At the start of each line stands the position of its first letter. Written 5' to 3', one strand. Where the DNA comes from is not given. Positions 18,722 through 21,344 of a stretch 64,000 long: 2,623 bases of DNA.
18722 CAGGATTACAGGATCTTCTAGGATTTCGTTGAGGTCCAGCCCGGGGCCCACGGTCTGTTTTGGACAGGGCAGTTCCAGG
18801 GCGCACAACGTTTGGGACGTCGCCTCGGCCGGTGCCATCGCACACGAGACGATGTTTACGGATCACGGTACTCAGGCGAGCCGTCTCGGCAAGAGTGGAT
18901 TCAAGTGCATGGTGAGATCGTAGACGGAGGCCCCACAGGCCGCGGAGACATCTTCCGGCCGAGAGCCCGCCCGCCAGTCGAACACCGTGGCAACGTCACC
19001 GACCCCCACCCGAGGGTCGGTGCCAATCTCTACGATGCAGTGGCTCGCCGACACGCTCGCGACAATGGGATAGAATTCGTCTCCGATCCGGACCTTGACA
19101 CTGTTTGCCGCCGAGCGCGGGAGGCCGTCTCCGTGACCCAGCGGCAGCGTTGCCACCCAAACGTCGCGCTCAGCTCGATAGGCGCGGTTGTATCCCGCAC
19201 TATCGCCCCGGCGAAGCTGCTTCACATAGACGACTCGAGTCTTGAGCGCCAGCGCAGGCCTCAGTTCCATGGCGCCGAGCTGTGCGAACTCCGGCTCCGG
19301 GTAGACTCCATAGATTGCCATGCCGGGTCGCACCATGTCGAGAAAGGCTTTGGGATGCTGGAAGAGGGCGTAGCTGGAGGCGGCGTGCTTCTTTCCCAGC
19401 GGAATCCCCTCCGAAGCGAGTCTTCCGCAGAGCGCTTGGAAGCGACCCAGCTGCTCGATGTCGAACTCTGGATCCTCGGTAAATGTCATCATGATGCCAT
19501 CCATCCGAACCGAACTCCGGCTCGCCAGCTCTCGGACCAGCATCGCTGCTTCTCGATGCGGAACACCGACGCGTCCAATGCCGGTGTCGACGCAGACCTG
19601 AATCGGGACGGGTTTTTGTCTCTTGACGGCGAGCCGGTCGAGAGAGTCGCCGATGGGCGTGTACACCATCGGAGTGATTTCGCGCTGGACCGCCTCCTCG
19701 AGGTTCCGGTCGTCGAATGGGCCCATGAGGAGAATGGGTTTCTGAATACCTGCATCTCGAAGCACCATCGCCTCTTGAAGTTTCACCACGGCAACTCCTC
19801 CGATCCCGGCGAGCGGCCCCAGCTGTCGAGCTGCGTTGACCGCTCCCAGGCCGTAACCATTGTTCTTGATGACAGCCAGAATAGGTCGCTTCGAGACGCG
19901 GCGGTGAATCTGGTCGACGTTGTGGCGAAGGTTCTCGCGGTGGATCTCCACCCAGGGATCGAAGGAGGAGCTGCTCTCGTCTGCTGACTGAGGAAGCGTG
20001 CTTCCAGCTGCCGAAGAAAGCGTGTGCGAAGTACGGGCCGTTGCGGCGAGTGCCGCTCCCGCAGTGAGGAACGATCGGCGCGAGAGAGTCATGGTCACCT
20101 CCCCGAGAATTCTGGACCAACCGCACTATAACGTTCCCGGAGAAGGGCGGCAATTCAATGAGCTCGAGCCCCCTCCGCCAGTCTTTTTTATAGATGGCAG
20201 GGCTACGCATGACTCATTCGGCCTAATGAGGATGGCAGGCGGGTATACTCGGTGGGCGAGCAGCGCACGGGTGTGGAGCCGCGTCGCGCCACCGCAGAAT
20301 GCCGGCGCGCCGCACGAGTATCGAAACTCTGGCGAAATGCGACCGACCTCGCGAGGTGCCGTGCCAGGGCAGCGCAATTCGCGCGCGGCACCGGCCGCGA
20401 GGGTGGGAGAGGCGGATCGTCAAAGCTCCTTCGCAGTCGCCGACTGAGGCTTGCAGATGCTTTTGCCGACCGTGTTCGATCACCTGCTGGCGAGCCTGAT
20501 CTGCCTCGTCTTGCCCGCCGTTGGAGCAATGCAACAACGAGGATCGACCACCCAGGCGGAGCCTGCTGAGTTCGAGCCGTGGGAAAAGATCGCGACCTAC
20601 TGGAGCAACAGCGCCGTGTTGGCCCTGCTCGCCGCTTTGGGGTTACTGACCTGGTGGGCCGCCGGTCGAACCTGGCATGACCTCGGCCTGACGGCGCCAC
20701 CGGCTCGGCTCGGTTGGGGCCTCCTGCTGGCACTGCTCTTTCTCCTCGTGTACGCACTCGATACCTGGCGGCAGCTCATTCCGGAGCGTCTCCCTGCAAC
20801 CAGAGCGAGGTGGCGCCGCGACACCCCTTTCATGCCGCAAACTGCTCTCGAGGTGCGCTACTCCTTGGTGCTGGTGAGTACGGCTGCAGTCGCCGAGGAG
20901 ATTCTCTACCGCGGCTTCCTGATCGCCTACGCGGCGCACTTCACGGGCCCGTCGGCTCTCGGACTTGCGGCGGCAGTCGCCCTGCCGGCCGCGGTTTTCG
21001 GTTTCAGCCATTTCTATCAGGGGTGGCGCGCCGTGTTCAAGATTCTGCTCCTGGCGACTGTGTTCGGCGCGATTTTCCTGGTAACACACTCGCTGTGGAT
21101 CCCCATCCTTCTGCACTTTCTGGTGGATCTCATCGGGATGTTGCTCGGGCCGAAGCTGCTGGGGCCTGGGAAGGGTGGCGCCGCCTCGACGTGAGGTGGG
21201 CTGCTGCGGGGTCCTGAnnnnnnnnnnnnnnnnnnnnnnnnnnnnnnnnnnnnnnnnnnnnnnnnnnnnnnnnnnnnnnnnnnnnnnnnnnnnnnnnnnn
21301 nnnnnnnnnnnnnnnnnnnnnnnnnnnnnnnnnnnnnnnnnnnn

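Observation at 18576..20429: TAT-exported alanine racemase bracketed by a conserved ~85-bp direct repeat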

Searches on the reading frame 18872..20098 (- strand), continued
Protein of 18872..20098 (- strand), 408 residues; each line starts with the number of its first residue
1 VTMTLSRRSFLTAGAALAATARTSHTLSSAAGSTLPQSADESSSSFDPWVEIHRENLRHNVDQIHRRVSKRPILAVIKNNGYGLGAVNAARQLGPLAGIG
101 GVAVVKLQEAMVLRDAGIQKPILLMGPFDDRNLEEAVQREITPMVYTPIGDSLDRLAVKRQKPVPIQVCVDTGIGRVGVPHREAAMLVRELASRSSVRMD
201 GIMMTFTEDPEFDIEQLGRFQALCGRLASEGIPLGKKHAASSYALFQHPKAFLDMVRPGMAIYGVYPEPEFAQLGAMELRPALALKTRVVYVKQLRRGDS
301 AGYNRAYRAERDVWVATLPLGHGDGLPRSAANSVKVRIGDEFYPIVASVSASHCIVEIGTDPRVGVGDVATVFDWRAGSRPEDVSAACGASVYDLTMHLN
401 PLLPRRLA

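Call 101: search_solved_structures(query=window:18872-20092:-, max_evalue=1e-40, show_alignments=3)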
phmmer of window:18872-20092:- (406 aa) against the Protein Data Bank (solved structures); distinct sequences matched with E-value up to 1e-40: 7.
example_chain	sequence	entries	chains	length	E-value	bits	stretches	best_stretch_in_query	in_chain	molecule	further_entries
4y2w_A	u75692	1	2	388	3.2e-46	161.2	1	48-371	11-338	Alanine racemase 1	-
4ecl_A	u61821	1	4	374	5.4e-43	150.6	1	46-376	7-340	Serine racemase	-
5irp_A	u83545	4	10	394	1.5e-42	149.2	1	45-403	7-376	Alanine racemase 2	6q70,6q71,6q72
8zpe_A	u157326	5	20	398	1.5e-42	149.2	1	45-403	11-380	Alanine racemase 2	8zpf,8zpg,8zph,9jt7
5yyc_A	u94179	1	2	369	1.6e-42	149.1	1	45-367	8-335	Alanine racemase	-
4luy_A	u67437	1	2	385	2.2e-41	145.3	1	45-372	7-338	Alanine racemase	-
4lus_A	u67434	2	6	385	3.1e-41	144.9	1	45-372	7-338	Alanine racemase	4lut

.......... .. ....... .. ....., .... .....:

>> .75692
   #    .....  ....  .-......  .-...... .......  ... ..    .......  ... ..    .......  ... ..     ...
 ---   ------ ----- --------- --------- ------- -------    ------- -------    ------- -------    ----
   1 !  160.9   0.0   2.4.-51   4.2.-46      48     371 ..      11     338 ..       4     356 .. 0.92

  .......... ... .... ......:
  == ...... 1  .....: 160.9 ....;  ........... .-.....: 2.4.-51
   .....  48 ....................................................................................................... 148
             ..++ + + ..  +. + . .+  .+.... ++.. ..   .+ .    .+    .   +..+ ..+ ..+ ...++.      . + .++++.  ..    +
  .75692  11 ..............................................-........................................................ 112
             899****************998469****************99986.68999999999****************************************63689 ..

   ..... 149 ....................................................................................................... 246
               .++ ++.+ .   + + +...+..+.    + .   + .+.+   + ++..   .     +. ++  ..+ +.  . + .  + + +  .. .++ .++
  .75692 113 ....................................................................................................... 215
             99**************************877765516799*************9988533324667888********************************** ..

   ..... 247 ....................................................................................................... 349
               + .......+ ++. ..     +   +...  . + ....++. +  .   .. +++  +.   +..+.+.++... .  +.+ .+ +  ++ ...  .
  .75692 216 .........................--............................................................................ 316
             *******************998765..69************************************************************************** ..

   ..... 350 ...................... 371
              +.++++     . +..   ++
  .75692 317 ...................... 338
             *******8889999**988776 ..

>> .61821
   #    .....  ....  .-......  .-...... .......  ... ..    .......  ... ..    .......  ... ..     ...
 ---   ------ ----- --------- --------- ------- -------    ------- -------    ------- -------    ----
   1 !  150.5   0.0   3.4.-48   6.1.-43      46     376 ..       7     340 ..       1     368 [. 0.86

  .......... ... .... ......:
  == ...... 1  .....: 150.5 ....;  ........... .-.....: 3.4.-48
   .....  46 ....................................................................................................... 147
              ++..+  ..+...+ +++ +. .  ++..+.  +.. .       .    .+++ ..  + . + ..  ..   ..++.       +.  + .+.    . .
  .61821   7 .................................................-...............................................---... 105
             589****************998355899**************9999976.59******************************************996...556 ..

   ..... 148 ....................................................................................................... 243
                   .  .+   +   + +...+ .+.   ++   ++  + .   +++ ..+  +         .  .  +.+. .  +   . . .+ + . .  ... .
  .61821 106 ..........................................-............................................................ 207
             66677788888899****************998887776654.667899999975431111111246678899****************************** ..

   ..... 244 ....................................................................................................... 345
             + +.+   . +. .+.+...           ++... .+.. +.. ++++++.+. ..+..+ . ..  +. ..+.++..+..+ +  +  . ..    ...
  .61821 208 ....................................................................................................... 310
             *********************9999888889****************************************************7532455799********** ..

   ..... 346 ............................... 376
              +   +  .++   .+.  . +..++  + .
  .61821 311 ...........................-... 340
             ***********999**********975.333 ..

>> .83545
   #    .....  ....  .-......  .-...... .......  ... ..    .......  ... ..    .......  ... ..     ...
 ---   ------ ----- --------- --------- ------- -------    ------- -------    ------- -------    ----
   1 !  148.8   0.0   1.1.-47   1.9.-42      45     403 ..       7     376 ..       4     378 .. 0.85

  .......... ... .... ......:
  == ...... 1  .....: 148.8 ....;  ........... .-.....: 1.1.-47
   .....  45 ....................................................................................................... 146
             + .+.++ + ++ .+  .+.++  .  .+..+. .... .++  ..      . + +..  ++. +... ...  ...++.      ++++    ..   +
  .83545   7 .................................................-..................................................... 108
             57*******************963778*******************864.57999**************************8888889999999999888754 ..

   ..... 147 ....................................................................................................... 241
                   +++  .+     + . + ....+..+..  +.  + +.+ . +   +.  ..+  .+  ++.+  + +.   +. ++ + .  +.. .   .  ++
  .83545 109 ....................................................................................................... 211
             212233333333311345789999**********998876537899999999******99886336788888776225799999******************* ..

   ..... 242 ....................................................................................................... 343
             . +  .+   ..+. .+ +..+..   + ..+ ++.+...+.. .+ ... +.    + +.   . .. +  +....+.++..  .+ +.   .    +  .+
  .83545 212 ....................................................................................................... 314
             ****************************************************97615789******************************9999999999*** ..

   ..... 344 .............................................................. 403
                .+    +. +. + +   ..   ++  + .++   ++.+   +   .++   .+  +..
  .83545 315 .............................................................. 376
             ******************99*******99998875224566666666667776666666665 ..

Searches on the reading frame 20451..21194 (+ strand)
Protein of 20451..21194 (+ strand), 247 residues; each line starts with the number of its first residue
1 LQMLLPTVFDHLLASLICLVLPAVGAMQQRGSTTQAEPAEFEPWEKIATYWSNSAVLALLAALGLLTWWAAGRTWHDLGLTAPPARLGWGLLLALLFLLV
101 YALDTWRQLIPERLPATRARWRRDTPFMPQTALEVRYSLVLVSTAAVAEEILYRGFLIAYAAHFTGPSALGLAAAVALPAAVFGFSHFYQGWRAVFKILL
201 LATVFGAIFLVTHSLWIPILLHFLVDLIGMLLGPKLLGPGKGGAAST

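Call 9: search_protein_families(library=pfam, proteins=[window:20451-21194:+], max_evalue=0.01)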
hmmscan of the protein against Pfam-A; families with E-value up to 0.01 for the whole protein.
window:20451-21194:+ (247 aa): 1 family
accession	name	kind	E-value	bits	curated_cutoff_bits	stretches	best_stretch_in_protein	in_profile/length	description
PF02517.21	Rce1-like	-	2.4e-16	60.2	22.4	1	137-228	7-93/93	Type II CAAX prenyl endopeptidase Rce1-like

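Call 35: search_protein_families(library=ncbifam, proteins=[window:20457-21194:+], max_evalue=0.01)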
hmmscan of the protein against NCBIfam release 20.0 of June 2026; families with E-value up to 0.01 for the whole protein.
window:20457-21194:+ (245 aa): 4 families
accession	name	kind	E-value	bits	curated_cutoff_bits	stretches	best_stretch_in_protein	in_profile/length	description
NF041647.1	ABC_perm_CPBP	equivalog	4.2e-11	42.3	435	1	56-230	462-633/636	ABC transporter permease subunit/CPBP intramembrane protease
NF033192.3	CPBP_JDVT_MrtJ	equivalog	1e-06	29.4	75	1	137-225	2-93/98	JDVT-CTERM system glutamic-type intramembrane protease MrtJ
NF040914.1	Mrt_core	domain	8.2e-06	25.8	100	1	141-229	9-103/108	myxosortase family intramembrane protease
NF040589.1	CPBP_Synerg_MrtS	equivalog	0.0065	16.7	130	0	132-223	72-159/170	Synerg-CTERM system glutamic-type intramembrane protease MrtS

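Call 41: find_homologous_proteins(query=window:20457-21194:+, max_evalue=1e-10)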
Query window:20457-21194:+ (245 aa): 39 proteins with E <= 1e-10 among 8000 candidates.
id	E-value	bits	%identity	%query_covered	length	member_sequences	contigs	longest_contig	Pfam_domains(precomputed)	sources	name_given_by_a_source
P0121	6.9e-154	529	100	100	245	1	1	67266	PF02517.22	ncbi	-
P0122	2.8e-98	347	69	98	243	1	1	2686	PF02517.22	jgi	jgi:membrane protease YdiL (CAAX protease family)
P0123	3.7e-98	346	67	98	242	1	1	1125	PF02517.22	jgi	jgi:membrane protease YdiL (CAAX protease family)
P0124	2.4e-96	340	70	94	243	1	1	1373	PF02517.22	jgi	jgi:membrane protease YdiL (CAAX protease family)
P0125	3.1e-94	333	65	97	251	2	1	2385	PF02517.22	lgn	-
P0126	8.1e-94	332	67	98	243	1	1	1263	PF02517.22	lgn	-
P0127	3.9e-91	323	65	98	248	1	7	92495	PF02517.22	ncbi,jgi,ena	-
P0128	8.4e-85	303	64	96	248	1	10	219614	PF02517.22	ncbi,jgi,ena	-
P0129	1.0e-82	296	63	94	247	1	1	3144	PF02517.22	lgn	-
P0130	2.8e-78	281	59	98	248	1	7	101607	PF02517.22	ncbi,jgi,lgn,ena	-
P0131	1.7e-77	279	60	95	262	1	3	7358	PF02517.22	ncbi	-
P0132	1.9e-77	278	59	96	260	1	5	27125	PF02517.22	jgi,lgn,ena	-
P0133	2.0e-77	278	62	97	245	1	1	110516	PF02517.22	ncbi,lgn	-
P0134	2.7e-75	271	59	98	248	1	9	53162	PF02517.22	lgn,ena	-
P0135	6.8e-75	270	58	98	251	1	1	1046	PF02517.22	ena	-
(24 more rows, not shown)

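Call 42: find_encoding_contigs(protein=P0121, flank=10000, max_places=3)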
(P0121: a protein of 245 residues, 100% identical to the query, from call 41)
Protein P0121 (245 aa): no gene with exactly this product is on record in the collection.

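Call 43: find_encoding_contigs(protein=P0127, flank=8000, max_places=3)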
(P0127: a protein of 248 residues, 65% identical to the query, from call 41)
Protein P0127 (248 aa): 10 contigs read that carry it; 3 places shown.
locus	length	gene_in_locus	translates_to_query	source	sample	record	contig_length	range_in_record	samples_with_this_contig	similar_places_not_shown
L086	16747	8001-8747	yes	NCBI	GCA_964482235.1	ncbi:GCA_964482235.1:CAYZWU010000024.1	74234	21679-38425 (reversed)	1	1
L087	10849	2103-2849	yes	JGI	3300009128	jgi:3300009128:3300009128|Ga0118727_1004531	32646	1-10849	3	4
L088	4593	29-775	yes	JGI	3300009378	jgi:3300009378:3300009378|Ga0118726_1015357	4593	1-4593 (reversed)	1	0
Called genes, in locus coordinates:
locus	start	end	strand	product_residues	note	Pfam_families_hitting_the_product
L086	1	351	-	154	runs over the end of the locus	PF09055:Sod_Ni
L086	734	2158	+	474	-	PF01637:ATPase_2, PF13173:AAA_14 (weak), PF13401:AAA_22 (weak), PF03008:DUF234 (weak)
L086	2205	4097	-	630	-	-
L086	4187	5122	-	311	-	PF13517:FG-GAP_3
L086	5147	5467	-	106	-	PF13517:FG-GAP_3 (faint)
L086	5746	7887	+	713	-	PF11306:DUF3108 (faint), PF01841:Transglut_core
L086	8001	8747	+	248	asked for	PF02517:Rce1-like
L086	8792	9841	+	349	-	PF00561:Abhydrolase_1, PF12146:Hydrolase_4, PF12697:Abhydrolase_6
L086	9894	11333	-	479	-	PF01637:ATPase_2, PF13191:AAA_16, PF13173:AAA_14, PF03008:DUF234 (faint)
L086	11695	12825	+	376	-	PF01208:URO-D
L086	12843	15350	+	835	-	PF13802:Gal_mutarotas_2, PF01055:Glyco_hydro_31_2nd, PF21365:Glyco_hydro_31_3rd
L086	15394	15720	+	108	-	-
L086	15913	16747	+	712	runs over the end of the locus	PF02472:ExbD (faint), PF13243:SQHop_cyclase_C (faint)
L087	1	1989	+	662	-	?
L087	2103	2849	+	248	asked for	PF02517:Rce1-like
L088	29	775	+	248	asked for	PF02517:Rce1-like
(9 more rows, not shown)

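Call 44: find_encoding_contigs(protein=P0128, flank=8000, max_places=3)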
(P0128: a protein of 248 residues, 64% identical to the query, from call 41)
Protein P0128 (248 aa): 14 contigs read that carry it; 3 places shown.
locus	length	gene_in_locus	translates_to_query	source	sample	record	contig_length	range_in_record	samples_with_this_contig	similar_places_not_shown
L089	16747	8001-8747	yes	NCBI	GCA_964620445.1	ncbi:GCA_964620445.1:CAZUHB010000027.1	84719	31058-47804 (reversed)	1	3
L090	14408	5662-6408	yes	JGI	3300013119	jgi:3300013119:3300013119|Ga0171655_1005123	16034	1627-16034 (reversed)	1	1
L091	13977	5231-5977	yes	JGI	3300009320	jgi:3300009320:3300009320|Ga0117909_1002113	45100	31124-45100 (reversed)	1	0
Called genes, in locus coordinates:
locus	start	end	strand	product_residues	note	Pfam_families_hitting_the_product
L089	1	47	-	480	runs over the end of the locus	PF00884:Sulfatase, PF16347:SGSH_C, PF14707:Sulfatase_C (faint)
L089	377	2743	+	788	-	PF00082:Peptidase_S8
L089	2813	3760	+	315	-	PF05990:DUF900, PF12697:Abhydrolase_6 (weak)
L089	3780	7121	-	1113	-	PF04542:Sigma70_r2 (weak), PF04545:Sigma70_r4, PF08281:Sigma70_r4_2, PF10670:DUF4198 (faint), PF09430:EMC7_beta-sandw (faint), PF13620:CarboxypepD_reg (faint), PF13715:CarbopepD_reg_2 (faint), PF17210:SdrD_B (faint), +1 more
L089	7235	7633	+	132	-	-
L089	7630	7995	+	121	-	PF05899:Cupin_3 (weak), PF07883:Cupin_2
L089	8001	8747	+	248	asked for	PF02517:Rce1-like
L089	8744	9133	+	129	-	-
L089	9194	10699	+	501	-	PF00884:Sulfatase, PF01663:Phosphodiest (faint), PF00884:Sulfatase, PF16347:SGSH_C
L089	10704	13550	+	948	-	PF18961:DUF5703_N, PF13385:Laminin_G_3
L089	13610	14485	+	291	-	-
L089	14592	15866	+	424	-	PF00254:FKBP_C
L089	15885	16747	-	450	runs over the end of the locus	PF00884:Sulfatase, PF01663:Phosphodiest (weak), PF16347:SGSH_C (weak)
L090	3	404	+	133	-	?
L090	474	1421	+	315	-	PF05990:DUF900, PF12697:Abhydrolase_6 (weak)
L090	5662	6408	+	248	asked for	PF02517:Rce1-like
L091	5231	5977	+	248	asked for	PF02517:Rce1-like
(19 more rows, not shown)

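Call 45: list_cluster_members(proteins=[P0121])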
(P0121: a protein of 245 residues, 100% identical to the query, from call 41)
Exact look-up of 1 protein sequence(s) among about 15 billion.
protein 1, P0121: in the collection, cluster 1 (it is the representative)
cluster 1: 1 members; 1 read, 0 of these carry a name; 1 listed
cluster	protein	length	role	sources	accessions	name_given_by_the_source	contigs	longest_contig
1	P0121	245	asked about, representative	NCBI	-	-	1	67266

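Call 59: find_encoding_contigs(protein=P0122, flank=5000, max_places=3)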
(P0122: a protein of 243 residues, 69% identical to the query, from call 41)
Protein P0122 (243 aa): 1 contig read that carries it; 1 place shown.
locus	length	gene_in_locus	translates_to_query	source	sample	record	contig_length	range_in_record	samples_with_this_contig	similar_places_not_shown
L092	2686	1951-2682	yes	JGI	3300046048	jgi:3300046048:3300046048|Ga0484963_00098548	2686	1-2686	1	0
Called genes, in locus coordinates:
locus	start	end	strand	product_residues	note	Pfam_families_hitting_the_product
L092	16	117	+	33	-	-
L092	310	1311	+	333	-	PF08240:ADH_N, PF00107:ADH_zinc_N, PF13602:ADH_zinc_N_2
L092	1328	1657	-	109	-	-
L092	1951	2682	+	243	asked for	PF02517:Rce1-like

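Call 60: find_encoding_contigs(protein=P0125, flank=5000, max_places=3)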
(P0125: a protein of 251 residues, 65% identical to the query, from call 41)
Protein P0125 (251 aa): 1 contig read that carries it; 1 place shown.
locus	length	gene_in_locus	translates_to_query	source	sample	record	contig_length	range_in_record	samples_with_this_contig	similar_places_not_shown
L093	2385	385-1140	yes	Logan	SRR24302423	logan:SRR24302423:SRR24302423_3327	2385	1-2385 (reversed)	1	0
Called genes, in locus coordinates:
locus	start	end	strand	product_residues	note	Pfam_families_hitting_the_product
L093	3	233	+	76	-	?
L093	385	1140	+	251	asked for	PF02517:Rce1-like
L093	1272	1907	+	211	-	-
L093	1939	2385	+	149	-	?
